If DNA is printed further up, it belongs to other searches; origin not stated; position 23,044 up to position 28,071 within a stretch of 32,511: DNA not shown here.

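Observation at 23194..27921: Giant protein has a nested repeat architecture: two modules, three ~195-aa super-repeats and 14 GN.LA..IL motifs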

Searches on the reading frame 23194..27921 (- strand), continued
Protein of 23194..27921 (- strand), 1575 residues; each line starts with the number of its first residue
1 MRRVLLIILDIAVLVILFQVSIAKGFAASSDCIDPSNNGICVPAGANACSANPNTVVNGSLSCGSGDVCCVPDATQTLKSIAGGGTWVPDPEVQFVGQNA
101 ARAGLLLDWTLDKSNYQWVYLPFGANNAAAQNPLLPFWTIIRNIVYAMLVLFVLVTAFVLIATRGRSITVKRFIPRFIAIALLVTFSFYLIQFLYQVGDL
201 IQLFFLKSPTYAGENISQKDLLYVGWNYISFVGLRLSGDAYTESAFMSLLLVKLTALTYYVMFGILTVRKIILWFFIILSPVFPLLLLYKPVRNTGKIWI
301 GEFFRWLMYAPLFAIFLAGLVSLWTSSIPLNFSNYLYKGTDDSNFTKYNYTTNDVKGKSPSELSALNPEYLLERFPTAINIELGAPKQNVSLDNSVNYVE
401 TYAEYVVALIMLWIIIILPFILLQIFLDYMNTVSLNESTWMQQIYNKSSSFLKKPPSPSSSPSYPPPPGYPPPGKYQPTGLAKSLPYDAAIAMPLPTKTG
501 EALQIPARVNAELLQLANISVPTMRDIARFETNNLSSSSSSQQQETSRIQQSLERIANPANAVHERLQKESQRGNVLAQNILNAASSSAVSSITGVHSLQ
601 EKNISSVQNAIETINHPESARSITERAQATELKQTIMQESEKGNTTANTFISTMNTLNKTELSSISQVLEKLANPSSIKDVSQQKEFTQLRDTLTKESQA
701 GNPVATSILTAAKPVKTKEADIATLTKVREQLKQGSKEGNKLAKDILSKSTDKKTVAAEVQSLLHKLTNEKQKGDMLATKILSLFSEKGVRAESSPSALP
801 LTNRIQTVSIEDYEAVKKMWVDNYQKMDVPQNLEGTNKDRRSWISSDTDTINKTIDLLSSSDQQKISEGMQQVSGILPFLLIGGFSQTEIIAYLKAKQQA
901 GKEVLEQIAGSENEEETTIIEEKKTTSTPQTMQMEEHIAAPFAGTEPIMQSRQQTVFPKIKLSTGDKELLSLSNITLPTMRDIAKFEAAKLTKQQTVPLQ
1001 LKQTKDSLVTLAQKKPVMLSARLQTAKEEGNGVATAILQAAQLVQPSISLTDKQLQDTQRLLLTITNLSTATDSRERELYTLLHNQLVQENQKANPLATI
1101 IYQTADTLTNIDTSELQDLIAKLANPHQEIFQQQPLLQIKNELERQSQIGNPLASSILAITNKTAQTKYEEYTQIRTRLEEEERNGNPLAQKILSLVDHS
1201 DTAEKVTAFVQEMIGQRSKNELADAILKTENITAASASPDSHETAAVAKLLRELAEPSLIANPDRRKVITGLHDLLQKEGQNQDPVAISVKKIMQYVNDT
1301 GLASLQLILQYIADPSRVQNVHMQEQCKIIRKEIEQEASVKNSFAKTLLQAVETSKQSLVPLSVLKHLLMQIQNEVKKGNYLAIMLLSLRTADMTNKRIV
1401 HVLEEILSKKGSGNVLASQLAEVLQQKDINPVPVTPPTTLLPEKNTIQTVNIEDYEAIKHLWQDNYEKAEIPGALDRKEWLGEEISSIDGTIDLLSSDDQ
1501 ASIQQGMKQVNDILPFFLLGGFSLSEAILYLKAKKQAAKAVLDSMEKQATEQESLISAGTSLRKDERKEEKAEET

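Call 45: search_protein_families(library=pfam, proteins=[P0005, P0012, P0077, P0096, P0109, P0111, P0078, P0103], max_evalue=1)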
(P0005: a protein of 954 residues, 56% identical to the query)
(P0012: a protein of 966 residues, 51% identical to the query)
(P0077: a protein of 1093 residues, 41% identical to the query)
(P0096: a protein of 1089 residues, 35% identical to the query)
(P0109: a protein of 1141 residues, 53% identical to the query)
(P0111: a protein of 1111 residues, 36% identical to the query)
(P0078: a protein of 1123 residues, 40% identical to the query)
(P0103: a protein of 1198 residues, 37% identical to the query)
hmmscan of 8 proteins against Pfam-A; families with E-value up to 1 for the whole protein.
P0005 (954 aa): 1 family
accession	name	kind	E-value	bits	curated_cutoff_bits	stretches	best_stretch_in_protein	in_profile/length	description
PF04610.19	TrbL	-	0.0013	19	25.9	1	184-362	5-184/215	TrbL/VirB6 plasmid conjugal transfer protein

P0012 (966 aa): 2 families
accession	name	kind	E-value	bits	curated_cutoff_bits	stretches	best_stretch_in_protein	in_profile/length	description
PF20168.4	PDS5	-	0.00047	18.5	27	1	611-794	558-735/1053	Sister chromatid cohesion protein PDS5 protein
PF22022.2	Phage_int_M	-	0.31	11.7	27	1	606-667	13-75/96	Phage integrase central domain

P0077 (1093 aa): 5 families
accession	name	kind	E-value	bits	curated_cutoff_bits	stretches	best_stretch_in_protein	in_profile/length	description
PF24225.1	DUF7441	-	0.01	16.3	27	0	945-965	30-51/68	Domain of unknown function (DUF7441)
PF12420.13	DUF3671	-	0.02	14.8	34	0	153-262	153-202/223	Fam-L, Fam-M like protein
PF21126.3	KATNA1_MIT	-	0.081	13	23.1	0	878-912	27-59/64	Katanin p60 subunit A1, MIT domain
PF13526.11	DUF4125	-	0.12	12.4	25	1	585-691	11-118/197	Protein of unknown function (DUF4125)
PF03048.19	Herpes_UL92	-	0.97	9.6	21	0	531-616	50-131/191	UL92 family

P0096 (1089 aa): 5 families
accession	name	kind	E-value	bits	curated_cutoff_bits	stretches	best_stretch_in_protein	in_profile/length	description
PF09812.14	MRP-L28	-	0.00096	19.9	28.4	1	600-727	12-133/157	Mitochondrial ribosomal protein L28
PF24225.1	DUF7441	-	0.027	14.9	27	0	650-679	30-60/68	Domain of unknown function (DUF7441)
PF12062.14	HSNSD-CE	-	0.042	14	25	0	606-692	85-168/205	Heparan sulfate-N-deacetylase, deacetylase domain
PF08156.18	NOP5NT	-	0.053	14.3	27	1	539-579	21-61/66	NOP5NT (NUC127) domain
PF14389.11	Lzipper-MIP1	-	0.38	11.6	32.2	0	607-648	11-54/84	Leucine-zipper of ternary complex factor MIP1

P0109 (1141 aa): 5 families
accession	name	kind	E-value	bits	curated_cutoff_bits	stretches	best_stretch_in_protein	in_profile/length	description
PF04610.19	TrbL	-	0.0011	19.2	25.9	1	200-279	100-179/215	TrbL/VirB6 plasmid conjugal transfer protein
PF17870.6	Insulin_TMD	-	0.0063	17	33.4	1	82-112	9-39/47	Insulin receptor trans-membrane segment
PF24225.1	DUF7441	-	0.053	14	27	0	647-668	29-51/68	Domain of unknown function (DUF7441)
PF00631.27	G-gamma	-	0.077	13.5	27.1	1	600-637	4-42/69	GGL domain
PF00298.24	Ribosomal_L11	-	0.34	11.8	21.4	0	575-614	17-58/69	Ribosomal protein L11, RNA binding domain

P0111 (1111 aa): 2 families
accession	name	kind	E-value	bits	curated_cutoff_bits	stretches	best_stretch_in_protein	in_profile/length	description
PF24225.1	DUF7441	-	0.01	16.3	27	1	684-710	27-54/68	Domain of unknown function (DUF7441)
PF05798.17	Phage_FRD3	-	0.23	12.4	28.1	0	974-1020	5-53/75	Bacteriophage FRD3 protein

P0078 (1123 aa): 1 family
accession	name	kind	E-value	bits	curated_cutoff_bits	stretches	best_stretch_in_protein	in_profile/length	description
PF24225.1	DUF7441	-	0.0016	18.8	27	1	993-1017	26-50/68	Domain of unknown function (DUF7441)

P0103 (1198 aa): 4 families
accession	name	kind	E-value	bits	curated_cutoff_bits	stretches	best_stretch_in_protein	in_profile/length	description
PF08348.17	PAS_6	-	0.12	12.7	27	1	618-684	24-87/115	YheO-like PAS domain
PF14794.11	DUF4479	-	0.15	12.4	25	0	473-503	4-35/71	Domain of unknown function (DUF4479)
PF24225.1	DUF7441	-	0.28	11.7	27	0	805-824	30-49/68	Domain of unknown function (DUF7441)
PF09574.15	DUF2374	-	0.63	10.4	27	0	1138-1148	17-27/42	Protein of unknown function (Duf2374)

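Call 64: search_protein_families(library=pfam, proteins=[P0032, P0049, P0050, L002:9714-9998:+, L003:9690-9992:+, L001:9700-9993:+, L004:9583-9999:+], max_evalue=0.5)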
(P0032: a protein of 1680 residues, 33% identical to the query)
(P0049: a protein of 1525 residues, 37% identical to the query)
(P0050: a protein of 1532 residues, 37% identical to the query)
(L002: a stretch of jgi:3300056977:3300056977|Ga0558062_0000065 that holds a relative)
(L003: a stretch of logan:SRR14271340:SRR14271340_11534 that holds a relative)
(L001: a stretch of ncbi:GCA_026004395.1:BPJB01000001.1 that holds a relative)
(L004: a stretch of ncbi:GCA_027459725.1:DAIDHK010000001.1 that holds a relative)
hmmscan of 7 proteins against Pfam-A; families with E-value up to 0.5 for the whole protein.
P0032 (1680 aa): 1 family
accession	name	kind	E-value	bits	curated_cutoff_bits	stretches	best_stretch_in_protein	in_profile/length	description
PF25768.1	TPR_IFT121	-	0.091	13.6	27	1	866-928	34-97/100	IFT121-like, TPR repeats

P0049 (1525 aa): 2 families
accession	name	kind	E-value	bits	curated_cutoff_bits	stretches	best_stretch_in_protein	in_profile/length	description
PF07705.17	CARDB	-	0.0081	16.8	22.7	1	137-168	69-100/101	CARDB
PF24225.1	DUF7441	-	0.45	11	27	0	1383-1400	30-47/68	Domain of unknown function (DUF7441)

P0050 (1532 aa): 5 families
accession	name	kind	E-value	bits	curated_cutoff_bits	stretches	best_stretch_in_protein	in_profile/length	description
PF04610.19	TrbL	-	0.00029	21.1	25.9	1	286-458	2-181/215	TrbL/VirB6 plasmid conjugal transfer protein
PF07705.17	CARDB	-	0.03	15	22.7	1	137-167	72-98/101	CARDB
PF17840.6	Tugs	-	0.03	14.9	27.7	0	1386-1403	24-41/47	Tethering Ubl4a to BAGS domain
PF09455.15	Csx1_HEPN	-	0.042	14.7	23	1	57-109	4-51/71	CRISPR system endoribonuclease Csx1, HEPN domain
PF24225.1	DUF7441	-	0.09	13.3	27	0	1395-1413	30-48/68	Domain of unknown function (DUF7441)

L002:9714-9998:+ (94 aa): 3 families
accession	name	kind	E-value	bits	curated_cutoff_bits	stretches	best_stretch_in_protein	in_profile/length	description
PF18895.5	T4SS_pilin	-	2.2e-06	28.1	26.6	1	18-83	7-71/71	Type IV secretion system pilin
PF06454.17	THH1_TOM1-3_dom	-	0.088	12.6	25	1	12-74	148-206/273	THH1/TOM1/TOM3 domain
PF03839.21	Sec62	-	0.12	12.6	27.8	1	53-84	123-154/191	Translocation protein Sec62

L003:9690-9992:+ (100 aa): 2 families
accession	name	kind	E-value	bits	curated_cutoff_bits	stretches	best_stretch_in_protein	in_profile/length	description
PF18895.5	T4SS_pilin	-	5.7e-05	23.6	26.6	1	37-86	20-68/71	Type IV secretion system pilin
PF24357.1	TMD0_ABC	-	0.16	12.6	27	1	37-90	30-82/159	ABC transporter TMD0 domain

L001:9700-9993:+ (97 aa): 2 families
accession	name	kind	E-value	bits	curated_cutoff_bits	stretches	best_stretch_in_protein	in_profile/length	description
PF18895.5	T4SS_pilin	-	0.002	18.6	26.6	1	30-77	17-63/71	Type IV secretion system pilin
PF14110.11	DUF4282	-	0.25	12.4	27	1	20-85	11-63/86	Domain of unknown function (DUF4282)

L004:9583-9999:+ (138 aa): 0 families

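Call 80: search_protein_families(library=pfam, proteins=[P0084, P0108], max_evalue=0.01)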
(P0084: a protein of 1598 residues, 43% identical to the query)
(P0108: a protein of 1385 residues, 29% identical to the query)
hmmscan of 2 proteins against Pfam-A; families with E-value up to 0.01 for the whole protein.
P0084 (1598 aa): 1 family
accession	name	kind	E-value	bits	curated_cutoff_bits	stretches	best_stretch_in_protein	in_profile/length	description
PF00668.25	Condensation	-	3.3e-44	151.8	30.6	1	1174-1414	99-337/456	Condensation domain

P0108 (1385 aa): 0 families

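Call 81: find_encoding_contigs(protein=P0084, flank=8000, max_places=2)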
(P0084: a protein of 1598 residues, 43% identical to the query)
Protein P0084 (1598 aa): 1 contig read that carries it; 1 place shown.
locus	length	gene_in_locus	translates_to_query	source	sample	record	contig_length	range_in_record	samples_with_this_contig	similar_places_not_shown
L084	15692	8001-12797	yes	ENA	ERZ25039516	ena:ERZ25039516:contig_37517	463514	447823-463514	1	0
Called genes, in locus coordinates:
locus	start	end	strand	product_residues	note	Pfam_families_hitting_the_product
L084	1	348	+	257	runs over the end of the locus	PF03444:WHD_HrcA (faint), PF01628:HrcA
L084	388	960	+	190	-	PF01025:GrpE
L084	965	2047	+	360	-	PF00012:HSP70, PF06723:MreB_Mbl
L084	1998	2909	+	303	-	PF00012:HSP70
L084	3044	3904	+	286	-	-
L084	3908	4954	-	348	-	-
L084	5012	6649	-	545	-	PF22422:MGH1-like_GH, PF03200:Glyco_hydro_63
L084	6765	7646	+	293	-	PF00226:DnaJ, PF01556:DnaJ_C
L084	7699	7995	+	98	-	-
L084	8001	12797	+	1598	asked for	PF00668:Condensation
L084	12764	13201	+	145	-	PF00668:Condensation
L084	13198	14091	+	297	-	PF00668:Condensation (weak)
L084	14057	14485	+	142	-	PF00501:AMP-binding (weak)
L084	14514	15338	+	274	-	-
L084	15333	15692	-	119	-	?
